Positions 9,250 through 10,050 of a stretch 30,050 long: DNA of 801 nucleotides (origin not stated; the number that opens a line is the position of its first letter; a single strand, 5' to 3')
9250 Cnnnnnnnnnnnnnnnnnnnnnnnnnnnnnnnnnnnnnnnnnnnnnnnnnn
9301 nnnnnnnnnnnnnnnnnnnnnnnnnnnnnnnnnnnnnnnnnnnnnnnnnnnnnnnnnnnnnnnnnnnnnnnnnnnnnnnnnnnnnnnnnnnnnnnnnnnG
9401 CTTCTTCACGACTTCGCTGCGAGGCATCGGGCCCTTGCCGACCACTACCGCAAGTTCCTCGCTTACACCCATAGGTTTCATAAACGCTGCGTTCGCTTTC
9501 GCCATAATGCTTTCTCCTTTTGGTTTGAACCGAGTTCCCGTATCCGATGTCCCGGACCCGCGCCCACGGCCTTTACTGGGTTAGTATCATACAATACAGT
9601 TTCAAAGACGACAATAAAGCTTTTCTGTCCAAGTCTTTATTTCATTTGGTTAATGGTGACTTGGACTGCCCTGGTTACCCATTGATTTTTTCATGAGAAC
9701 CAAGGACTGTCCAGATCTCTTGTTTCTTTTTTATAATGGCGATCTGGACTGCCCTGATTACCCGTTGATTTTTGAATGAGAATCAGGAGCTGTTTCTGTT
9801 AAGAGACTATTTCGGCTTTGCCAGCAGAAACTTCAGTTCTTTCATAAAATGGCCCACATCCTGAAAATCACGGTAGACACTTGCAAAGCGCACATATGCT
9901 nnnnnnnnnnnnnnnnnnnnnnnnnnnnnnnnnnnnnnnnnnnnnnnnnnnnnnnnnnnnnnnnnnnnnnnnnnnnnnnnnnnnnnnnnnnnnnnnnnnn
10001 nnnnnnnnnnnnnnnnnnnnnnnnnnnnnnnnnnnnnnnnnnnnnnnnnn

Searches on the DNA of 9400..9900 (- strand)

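Call 11: search_rna_families(source=window, start=9400, end=9900, threshold=evalue, max_evalue=10)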
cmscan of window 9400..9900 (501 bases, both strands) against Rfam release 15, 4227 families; matches with E-value up to 10: 3.
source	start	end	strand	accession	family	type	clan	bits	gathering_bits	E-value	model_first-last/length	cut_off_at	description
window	9783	9869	-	RF00046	snoR30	Gene; snRNA; snoRNA; CD-box;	CL00073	17.2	60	0.62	1-96/96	no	Small nucleolar RNA R30/Z108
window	9749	9792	+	RF03850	mir-961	Gene; miRNA;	-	14.7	100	8.4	1-85/85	no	mir-961 microRNA precursor family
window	9665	9736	-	RF02158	NPPA-AS1_3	Gene; lncRNA;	-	10.5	55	9.5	1-108/108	no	NPPA antisense RNA 1 conserved region 3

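Call 30: build_rna_model(alignment_id=A2, structure=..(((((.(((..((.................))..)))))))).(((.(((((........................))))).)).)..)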
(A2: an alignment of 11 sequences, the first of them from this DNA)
Model R1 built from alignment A2 (11 sequences, 90 columns); structure: as given.
model positions 87; base pairs 18; branch points 1; effective number of sequences 2.9; information 0.654 bits per position. Calibrated on 0.2 Mb of random sequence (short: E-values are rough).
structure used (alignment columns):
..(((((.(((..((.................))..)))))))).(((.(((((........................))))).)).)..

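Call 31: search_with_rna_model(model_id=R1, source=window, filters=off, max_evalue=10, show_alignments=0)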
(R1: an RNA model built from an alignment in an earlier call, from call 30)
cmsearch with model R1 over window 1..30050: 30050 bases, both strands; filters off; matches with E-value up to 10: 23.
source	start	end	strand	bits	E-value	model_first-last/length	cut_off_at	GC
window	25391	25471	+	82.2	1.2e-17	1-87/87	no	0.41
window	9707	9792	-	81.9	1.4e-17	1-87/87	no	0.42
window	18830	18916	+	80.9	2.4e-17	1-87/87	no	0.44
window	28728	28814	-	59.9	2.2e-12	1-87/87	no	0.53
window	9625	9706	-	59.6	2.7e-12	1-87/87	no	0.4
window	975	1065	+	32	9.1e-06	1-87/87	no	0.35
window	25277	25363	-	27.1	0.00013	1-87/87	no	0.43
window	25111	25200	-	24.3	0.00058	1-87/87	no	0.43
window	5302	5384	-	22.7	0.0014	1-87/87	no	0.42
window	9625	9709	+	21.9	0.0022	1-87/87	no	0.41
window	25391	25471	-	21.4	0.0029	1-87/87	no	0.41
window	18830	18916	-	20.9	0.0039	1-87/87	no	0.44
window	977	1065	-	20.3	0.0051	1-87/87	no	0.35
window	5302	5385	+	17.8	0.021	1-87/87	no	0.43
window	28728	28814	+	11.4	0.68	1-87/87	no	0.53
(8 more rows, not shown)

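Call 32: search_with_rna_model(model_id=R1, sources=[L006, L007, L008, L009, L010, L011, L012, L013, L014, L015, L016, L017, L018, L019, L020, L021, L022, L023, L024, L025, L026, L027, L028, L029, L030, L031, L032, L033, L034, L035, L036, L037, L038, L039, L040, L059, L069], max_evalue=1)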
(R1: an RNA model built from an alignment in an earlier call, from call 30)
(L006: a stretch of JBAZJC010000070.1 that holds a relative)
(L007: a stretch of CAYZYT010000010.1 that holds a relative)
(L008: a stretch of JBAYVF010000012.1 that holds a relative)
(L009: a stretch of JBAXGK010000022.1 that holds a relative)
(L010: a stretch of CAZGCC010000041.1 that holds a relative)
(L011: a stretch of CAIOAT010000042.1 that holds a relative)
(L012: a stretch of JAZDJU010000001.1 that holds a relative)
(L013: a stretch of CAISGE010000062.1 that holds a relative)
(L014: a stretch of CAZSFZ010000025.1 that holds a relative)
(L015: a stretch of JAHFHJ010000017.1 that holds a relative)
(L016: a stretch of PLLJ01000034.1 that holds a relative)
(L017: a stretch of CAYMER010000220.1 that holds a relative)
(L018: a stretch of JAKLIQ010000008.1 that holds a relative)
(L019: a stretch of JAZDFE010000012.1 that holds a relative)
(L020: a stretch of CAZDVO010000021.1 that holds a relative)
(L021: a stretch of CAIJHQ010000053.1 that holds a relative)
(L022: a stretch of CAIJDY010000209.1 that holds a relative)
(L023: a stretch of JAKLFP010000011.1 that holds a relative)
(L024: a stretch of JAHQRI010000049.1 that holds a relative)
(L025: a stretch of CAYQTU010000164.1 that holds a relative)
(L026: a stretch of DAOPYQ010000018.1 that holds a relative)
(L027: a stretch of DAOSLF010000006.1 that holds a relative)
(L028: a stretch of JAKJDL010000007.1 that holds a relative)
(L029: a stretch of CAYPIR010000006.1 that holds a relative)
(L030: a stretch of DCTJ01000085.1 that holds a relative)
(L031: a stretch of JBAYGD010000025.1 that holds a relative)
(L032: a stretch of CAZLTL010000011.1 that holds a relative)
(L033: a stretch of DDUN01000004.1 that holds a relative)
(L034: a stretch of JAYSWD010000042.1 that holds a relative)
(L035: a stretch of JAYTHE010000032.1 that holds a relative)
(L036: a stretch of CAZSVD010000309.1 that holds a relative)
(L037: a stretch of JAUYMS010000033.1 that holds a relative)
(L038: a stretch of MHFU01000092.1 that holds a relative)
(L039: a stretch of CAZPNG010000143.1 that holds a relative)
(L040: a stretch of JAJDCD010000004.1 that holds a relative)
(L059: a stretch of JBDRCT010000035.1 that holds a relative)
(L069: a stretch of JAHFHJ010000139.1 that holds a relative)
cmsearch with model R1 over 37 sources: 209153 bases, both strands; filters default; matches with E-value up to 1: 16.
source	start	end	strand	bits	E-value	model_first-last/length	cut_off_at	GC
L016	3464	3550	-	95.5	5.8e-20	1-87/87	no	0.41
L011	3464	3549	-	88.9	2.1e-18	1-87/87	no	0.35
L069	73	160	+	88.4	2.8e-18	1-87/87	no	0.38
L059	3464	3548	-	88.3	3e-18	1-87/87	no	0.39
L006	3474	3559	+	84.8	2e-17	1-87/87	no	0.43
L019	3474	3559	+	82.4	7.2e-17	1-87/87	no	0.44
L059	3556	3641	+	82.2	8.1e-17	1-87/87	no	0.35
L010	569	656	+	69.8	7e-14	1-87/87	no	0.44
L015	3457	3504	+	49.2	5.2e-09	1-48/87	3'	0.4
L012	3827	3916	+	40.6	5.9e-07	1-87/87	no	0.42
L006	10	88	+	29.5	0.00024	1-87/87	no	0.37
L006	3474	3559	-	22.1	0.014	1-87/87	no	0.43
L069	73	159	-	21.8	0.016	1-87/87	no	0.37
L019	3474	3559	-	21.6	0.018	1-87/87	no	0.44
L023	4892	4956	+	18.9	0.08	1-87/87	no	0.35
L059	3556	3641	-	16.3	0.32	1-87/87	no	0.35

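Call 36: search_with_rna_model(model_id=R1, sources=[L070, L071, L072, L073, L074, L075, L076, L077, L078, L079, L080, L081, L082, L083, L084, L085, L086, L087, L088, L089, L090, L091, L092, L093, L094, L095, L096, L097, L098, L099, L100, L101, L102, L103, L104, L105, L106, L107, L108, L109, L110, L111, L112, L113, L114, L115, L116, L117, L118, L119, L120, L121, L122, L123, L124, L125, L126, L127, L128, L129, L130, L131, L132], max_evalue=0.1)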
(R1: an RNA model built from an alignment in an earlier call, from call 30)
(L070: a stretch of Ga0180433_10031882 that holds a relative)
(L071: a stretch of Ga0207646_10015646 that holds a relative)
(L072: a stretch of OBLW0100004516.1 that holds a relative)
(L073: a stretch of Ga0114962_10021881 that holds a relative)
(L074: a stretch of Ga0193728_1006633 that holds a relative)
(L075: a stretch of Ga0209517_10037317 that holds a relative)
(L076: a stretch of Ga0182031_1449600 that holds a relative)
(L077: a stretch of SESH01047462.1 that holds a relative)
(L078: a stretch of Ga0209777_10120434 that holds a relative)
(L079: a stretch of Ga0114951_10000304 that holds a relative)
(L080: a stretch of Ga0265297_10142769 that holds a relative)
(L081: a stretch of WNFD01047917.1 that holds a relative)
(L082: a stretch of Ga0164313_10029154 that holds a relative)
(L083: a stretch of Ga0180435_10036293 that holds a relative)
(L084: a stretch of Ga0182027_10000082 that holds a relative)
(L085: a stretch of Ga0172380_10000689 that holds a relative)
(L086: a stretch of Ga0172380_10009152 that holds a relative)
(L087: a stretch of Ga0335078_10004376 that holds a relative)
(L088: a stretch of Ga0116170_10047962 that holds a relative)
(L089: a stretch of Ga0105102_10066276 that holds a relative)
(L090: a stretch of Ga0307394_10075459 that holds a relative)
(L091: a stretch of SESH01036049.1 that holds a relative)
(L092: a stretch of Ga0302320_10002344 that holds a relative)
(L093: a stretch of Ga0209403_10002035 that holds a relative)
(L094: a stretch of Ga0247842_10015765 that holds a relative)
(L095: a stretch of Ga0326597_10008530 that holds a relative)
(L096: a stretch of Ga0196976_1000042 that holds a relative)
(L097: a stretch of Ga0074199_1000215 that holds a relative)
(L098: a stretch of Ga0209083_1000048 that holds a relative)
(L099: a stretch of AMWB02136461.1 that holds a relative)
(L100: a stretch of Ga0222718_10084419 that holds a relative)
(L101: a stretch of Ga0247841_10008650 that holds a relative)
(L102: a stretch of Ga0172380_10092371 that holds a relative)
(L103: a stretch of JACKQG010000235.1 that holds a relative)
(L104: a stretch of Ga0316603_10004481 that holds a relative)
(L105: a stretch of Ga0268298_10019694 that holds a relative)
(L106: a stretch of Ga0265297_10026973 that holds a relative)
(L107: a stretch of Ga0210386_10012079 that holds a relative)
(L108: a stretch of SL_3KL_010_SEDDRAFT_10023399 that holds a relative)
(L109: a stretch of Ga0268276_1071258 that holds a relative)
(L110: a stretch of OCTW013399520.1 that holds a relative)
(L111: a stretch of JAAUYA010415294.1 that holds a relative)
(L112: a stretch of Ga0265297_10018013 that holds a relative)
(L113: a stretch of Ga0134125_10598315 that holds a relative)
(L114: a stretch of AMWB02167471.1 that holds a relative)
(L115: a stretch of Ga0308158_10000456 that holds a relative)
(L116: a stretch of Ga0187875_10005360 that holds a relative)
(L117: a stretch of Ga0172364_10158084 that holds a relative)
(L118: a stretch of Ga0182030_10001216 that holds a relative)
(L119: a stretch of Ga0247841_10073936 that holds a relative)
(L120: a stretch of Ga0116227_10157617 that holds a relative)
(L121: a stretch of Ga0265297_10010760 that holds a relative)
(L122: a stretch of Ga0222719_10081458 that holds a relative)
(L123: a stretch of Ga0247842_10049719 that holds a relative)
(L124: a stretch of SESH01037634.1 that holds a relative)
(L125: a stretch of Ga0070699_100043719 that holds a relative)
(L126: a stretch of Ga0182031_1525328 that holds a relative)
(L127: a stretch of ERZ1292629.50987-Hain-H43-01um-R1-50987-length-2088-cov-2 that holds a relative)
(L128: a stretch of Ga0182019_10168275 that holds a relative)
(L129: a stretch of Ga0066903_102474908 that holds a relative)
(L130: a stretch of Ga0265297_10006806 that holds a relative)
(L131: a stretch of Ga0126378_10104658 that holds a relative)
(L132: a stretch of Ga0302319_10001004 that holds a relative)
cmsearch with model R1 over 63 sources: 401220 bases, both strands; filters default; matches with E-value up to 0.1: 54.
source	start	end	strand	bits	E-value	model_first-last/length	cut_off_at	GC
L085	9032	9118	+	97.7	3.5e-20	1-87/87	no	0.38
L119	248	332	-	90.8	1.5e-18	1-87/87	no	0.33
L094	485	570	-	89.3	3.3e-18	1-87/87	no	0.36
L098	8514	8599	-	88.9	4.1e-18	1-87/87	no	0.35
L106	2835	2920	-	88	6.6e-18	1-87/87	no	0.38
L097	1989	2074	+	87.5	8.9e-18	1-87/87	no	0.35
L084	2134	2220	+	87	1.2e-17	1-87/87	no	0.4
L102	1858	1943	-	87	1.2e-17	1-87/87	no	0.36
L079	1415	1501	-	85.4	2.7e-17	1-87/87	no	0.39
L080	17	102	-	85.2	3.2e-17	1-87/87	no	0.38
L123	39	125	-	84.8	3.8e-17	1-87/87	no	0.36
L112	678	763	-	84.8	3.8e-17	1-87/87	no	0.43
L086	9221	9306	-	81.5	2.4e-16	1-87/87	no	0.4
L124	3267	3352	+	81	3.1e-16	1-87/87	no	0.43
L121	2418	2504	+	80.9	3.2e-16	1-87/87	no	0.44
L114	10093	10178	-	80.8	3.4e-16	1-87/87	no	0.36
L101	12640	12724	+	79.4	7.5e-16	1-87/87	no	0.4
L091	5191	5277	-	78.9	9.7e-16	1-87/87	no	0.47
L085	9878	9962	+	77.8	1.7e-15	1-87/87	no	0.36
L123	1714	1799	-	77.2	2.4e-15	1-87/87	no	0.4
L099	680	765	-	73.8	1.5e-14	1-87/87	no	0.4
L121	8423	8511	-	72.9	2.5e-14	1-87/87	no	0.44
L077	9666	9750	-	72.5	3.2e-14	1-87/87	no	0.38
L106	3456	3543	+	69.3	1.8e-13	1-87/87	no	0.44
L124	4795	4881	-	66.2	9.4e-13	1-87/87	no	0.57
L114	309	395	-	64.2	2.8e-12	1-87/87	no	0.34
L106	4875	4958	-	62.7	6.7e-12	1-87/87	no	0.39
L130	12498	12580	-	61.1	1.6e-11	1-87/87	no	0.34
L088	1163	1279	+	59.3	4.2e-11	1-87/87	no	0.46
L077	9537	9622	-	57.5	1.1e-10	1-87/87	no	0.47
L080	244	330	-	56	2.6e-10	1-87/87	no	0.37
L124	423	505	+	53.4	1e-09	1-87/87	no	0.48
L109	585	662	-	52.3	1.9e-09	1-87/87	no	0.47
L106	3064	3150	-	51.2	3.5e-09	1-87/87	no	0.38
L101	13087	13170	+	50.8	4.3e-09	1-87/87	no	0.45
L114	2089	2174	-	40.7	1.1e-06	1-87/87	no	0.44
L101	12871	12953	-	39.2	2.4e-06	1-87/87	no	0.35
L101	4220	4305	-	36.6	9.5e-06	1-87/87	no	0.43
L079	3755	3823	-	36.1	1.3e-05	17-87/87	5'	0.42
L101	12682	12762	-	30.4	0.00028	1-87/87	no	0.37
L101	10704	10786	-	29.8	0.00039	1-87/87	no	0.39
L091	7598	7683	+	29.6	0.00044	1-87/87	no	0.52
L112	4149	4227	-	29.5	0.00047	1-87/87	no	0.37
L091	5063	5143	-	28.9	0.00065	1-87/87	no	0.4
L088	1193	1279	-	28.6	0.00075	1-87/87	no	0.52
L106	4875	4958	+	27.6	0.0013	1-87/87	no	0.39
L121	8288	8377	-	25.9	0.0034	1-87/87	no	0.42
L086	9186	9264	+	25.3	0.0045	1-87/87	no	0.39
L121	8423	8511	+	25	0.0054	1-87/87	no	0.44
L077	9537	9622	+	24.1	0.0087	1-87/87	no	0.47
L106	3498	3586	-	23.8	0.01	1-87/87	no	0.43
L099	680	765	+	22.5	0.021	1-87/87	no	0.4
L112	678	763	+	22.1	0.026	1-87/87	no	0.43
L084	2134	2220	-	20.8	0.054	1-87/87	no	0.4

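Call 37: search_with_rna_model(model_id=R1, sources=[window, L006, L010, L011, L012, L016, L019, L059, L069, L077, L079, L080, L084, L085, L086, L088, L091, L094, L097, L098, L099, L101, L102, L106, L109, L112, L114, L119, L121, L123, L124, L130], max_evalue=0.000001, make_alignment=true)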
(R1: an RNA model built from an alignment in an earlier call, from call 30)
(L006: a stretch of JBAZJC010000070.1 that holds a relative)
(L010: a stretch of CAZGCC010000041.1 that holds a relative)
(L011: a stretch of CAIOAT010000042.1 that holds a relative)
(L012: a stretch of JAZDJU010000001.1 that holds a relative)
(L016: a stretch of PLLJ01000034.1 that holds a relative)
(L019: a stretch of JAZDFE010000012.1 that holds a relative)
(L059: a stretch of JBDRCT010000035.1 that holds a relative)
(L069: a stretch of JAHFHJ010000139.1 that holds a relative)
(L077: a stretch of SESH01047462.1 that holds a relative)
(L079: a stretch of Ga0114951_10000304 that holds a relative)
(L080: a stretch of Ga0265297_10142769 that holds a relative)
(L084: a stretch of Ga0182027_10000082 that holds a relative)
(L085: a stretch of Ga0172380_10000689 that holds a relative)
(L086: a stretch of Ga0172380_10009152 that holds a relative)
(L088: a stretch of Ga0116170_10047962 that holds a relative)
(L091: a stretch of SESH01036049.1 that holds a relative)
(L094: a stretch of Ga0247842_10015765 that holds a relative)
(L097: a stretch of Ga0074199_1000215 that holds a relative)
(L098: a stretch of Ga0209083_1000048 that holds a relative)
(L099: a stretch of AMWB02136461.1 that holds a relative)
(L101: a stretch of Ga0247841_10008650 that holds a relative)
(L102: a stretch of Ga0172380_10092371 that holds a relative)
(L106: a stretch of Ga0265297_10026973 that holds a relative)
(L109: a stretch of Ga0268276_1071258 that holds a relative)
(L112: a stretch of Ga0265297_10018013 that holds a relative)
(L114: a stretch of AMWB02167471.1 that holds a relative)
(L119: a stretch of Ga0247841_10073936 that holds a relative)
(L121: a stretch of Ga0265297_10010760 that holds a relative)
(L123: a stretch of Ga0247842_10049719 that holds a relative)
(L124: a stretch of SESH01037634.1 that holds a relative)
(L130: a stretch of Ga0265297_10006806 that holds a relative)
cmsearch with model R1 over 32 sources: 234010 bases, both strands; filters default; matches with E-value up to 0.000001: 49.
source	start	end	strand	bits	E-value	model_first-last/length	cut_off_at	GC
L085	9032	9118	+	97.7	2e-20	1-87/87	no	0.38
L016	3464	3550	-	95.5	6.5e-20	1-87/87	no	0.41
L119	248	332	-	90.8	8.6e-19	1-87/87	no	0.33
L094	485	570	-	89.3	1.9e-18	1-87/87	no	0.36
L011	3464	3549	-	88.9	2.4e-18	1-87/87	no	0.35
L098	8514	8599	-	88.9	2.4e-18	1-87/87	no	0.35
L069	73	160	+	88.4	3.1e-18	1-87/87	no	0.38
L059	3464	3548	-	88.3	3.4e-18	1-87/87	no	0.39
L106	2835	2920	-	88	3.9e-18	1-87/87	no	0.38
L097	1989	2074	+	87.5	5.2e-18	1-87/87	no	0.35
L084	2134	2220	+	87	6.8e-18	1-87/87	no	0.4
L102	1858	1943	-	87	6.9e-18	1-87/87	no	0.36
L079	1415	1501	-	85.4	1.6e-17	1-87/87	no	0.39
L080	17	102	-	85.2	1.9e-17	1-87/87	no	0.38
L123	39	125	-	84.8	2.2e-17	1-87/87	no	0.36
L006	3474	3559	+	84.8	2.2e-17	1-87/87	no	0.43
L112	678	763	-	84.8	2.2e-17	1-87/87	no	0.43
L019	3474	3559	+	82.4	8.1e-17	1-87/87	no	0.44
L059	3556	3641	+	82.2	9e-17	1-87/87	no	0.35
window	9707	9792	-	81.9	1.1e-16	1-87/87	no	0.42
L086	9221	9306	-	81.5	1.4e-16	1-87/87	no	0.4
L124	3267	3352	+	81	1.8e-16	1-87/87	no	0.43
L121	2418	2504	+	80.9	1.9e-16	1-87/87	no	0.44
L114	10093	10178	-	80.8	2e-16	1-87/87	no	0.36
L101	12640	12724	+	79.4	4.4e-16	1-87/87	no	0.4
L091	5191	5277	-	78.9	5.7e-16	1-87/87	no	0.47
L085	9878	9962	+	77.8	1e-15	1-87/87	no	0.36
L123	1714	1799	-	77.2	1.4e-15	1-87/87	no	0.4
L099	680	765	-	73.8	8.8e-15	1-87/87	no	0.4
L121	8423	8511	-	72.9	1.5e-14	1-87/87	no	0.44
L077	9666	9750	-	72.5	1.8e-14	1-87/87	no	0.38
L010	569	656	+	69.8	7.8e-14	1-87/87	no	0.44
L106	3456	3543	+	69.3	1e-13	1-87/87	no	0.44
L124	4795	4881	-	66.2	5.5e-13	1-87/87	no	0.57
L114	309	395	-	64.2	1.7e-12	1-87/87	no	0.34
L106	4875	4958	-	62.7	3.9e-12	1-87/87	no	0.39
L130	12498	12580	-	61.1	9.2e-12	1-87/87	no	0.34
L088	1163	1279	+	59.3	2.5e-11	1-87/87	no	0.46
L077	9537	9622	-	57.5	6.3e-11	1-87/87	no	0.47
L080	244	330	-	56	1.5e-10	1-87/87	no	0.37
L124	423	505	+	53.4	6.1e-10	1-87/87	no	0.48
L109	585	662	-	52.3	1.1e-09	1-87/87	no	0.47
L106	3064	3150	-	51.2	2e-09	1-87/87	no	0.38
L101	13087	13170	+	50.8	2.5e-09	1-87/87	no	0.45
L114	2089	2174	-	40.7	6.2e-07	1-87/87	no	0.44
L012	3827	3916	+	40.6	6.5e-07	1-87/87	no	0.42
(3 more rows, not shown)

Alignment A3: 49 matches aligned to the model, 136 columns, each read 5' to 3' on its own strand. Consensus structure (alignment columns), stored with it:
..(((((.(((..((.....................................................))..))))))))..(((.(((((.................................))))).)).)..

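Call 65: search_with_rna_model(model_id=R1, sources=[L133, L134, L135, L136, L137], max_evalue=0.01)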
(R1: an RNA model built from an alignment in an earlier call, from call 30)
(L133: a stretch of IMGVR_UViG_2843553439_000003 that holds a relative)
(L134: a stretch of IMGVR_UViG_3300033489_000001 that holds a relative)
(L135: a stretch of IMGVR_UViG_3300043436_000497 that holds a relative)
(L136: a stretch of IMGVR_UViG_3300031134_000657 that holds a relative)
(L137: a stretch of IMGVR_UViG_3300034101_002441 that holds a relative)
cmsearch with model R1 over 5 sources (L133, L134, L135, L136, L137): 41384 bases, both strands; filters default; matches with E-value up to 0.01: 0.
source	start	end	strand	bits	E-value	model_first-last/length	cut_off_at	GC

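Call 69: search_with_rna_model(model_id=R1, sources=[L101, L091, L112, L121, L006, L079, L086, L106, L023, L088], max_evalue=0.001, make_alignment=true)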
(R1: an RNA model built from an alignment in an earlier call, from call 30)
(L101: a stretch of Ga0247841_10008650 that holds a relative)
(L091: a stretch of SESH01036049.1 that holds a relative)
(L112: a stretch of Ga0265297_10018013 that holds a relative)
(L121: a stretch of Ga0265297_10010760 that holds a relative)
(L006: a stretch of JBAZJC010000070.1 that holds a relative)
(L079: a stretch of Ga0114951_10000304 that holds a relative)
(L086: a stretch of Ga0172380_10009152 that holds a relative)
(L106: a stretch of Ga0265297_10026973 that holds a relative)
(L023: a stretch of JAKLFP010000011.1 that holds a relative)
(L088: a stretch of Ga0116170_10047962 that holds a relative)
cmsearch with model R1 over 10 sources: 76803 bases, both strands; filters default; matches with E-value up to 0.001: 27.
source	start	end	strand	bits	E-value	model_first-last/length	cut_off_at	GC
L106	2835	2920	-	88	1.3e-18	1-87/87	no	0.38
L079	1415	1501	-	85.4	5.3e-18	1-87/87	no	0.39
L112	678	763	-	84.8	7.3e-18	1-87/87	no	0.43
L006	3474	3559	+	84.8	7.3e-18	1-87/87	no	0.43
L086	9221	9306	-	81.5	4.6e-17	1-87/87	no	0.4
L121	2418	2504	+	80.9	6.1e-17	1-87/87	no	0.44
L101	12640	12724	+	79.4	1.4e-16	1-87/87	no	0.4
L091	5191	5277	-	78.9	1.9e-16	1-87/87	no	0.47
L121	8423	8511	-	72.9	4.8e-15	1-87/87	no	0.44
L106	3456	3543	+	69.3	3.4e-14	1-87/87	no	0.44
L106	4875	4958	-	62.7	1.3e-12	1-87/87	no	0.39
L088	1163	1279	+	59.3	8.1e-12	1-87/87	no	0.46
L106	3064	3150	-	51.2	6.6e-10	1-87/87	no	0.38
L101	13087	13170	+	50.8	8.2e-10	1-87/87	no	0.45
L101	12871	12953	-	39.2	4.6e-07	1-87/87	no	0.35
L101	4220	4305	-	36.6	1.8e-06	1-87/87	no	0.43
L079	3755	3823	-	36.1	2.4e-06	17-87/87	5'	0.42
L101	12682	12762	-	30.4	5.4e-05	1-87/87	no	0.37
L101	10704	10786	-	29.8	7.5e-05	1-87/87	no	0.39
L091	7598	7683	+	29.6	8.4e-05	1-87/87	no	0.52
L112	4149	4227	-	29.5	9e-05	1-87/87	no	0.37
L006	10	88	+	29.5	9e-05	1-87/87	no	0.37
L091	5063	5143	-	28.9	0.00012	1-87/87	no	0.4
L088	1193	1279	-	28.6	0.00014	1-87/87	no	0.52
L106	4875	4958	+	27.6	0.00025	1-87/87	no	0.39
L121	8288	8377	-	25.9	0.00065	1-87/87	no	0.42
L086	9186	9264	+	25.3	0.00086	1-87/87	no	0.39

Alignment A5: 27 matches aligned to the model, 152 columns, each read 5' to 3' on its own strand. Consensus structure (alignment columns), stored with it:
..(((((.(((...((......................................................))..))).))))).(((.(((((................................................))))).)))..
